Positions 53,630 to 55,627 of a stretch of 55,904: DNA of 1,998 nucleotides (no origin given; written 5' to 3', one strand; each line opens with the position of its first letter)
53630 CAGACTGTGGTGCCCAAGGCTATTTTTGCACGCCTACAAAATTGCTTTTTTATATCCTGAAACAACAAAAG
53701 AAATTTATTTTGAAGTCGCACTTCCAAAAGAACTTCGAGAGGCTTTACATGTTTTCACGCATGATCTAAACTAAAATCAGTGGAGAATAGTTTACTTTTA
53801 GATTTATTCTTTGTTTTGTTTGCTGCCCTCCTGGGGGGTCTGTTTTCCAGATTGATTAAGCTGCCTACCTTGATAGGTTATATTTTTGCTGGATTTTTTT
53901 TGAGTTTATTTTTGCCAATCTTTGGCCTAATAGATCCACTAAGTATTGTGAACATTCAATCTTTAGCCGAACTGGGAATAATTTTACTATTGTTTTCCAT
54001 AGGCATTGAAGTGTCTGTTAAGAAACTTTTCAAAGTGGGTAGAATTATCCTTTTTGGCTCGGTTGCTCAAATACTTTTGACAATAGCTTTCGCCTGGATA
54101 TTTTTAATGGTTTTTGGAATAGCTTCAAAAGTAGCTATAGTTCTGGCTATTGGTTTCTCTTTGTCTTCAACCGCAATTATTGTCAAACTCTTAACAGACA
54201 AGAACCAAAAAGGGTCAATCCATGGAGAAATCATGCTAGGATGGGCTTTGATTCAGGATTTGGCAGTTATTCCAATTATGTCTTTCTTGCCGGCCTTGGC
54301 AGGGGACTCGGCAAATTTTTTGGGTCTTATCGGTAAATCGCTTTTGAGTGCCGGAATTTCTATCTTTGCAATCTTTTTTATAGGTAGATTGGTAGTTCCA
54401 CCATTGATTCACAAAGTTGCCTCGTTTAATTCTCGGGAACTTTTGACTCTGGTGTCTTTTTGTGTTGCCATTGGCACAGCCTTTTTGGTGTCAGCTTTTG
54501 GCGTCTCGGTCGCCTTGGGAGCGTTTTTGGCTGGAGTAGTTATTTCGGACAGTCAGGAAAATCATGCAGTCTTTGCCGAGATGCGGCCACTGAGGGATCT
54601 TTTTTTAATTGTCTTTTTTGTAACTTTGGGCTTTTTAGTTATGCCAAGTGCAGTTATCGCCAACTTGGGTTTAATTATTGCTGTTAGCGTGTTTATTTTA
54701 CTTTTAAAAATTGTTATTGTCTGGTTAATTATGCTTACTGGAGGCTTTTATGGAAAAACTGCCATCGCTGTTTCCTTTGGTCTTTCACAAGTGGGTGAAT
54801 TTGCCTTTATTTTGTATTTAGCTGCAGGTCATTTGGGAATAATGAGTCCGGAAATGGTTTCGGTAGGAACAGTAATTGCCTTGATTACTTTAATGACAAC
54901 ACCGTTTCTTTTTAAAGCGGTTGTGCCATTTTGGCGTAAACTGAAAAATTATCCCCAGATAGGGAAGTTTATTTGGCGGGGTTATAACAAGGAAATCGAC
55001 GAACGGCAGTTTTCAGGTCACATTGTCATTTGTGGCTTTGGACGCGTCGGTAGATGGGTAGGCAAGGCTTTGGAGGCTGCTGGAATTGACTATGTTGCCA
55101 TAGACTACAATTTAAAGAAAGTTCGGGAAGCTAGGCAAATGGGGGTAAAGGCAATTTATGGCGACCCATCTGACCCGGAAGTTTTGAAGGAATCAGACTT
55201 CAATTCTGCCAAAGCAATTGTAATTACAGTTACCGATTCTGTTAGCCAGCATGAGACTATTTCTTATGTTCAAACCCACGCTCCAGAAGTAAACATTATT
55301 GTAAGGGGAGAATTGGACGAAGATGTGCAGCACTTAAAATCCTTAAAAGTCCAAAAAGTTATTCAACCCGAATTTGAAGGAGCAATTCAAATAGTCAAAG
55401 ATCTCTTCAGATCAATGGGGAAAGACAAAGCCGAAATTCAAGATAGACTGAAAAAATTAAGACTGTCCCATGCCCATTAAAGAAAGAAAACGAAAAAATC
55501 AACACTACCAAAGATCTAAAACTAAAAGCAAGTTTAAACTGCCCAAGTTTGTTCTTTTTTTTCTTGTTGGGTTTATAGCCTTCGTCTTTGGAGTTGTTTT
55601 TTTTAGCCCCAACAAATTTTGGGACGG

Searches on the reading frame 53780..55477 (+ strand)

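Call 50: search_protein_families(library=pfam, proteins=[window:53780-55477:+], max_evalue=0.00001)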
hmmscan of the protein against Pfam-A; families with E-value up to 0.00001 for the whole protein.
window:53780-55477:+ (566 aa): 2 families
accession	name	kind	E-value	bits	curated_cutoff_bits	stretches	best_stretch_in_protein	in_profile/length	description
PF00999.27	Na_H_Exchanger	-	6.8e-49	167.1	26.2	1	14-379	2-375/375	Sodium/hydrogen exchanger, transmembrane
PF02254.24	TrkA_N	-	3.6e-24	85.8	23.8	1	415-530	1-116/116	TrkA-N domain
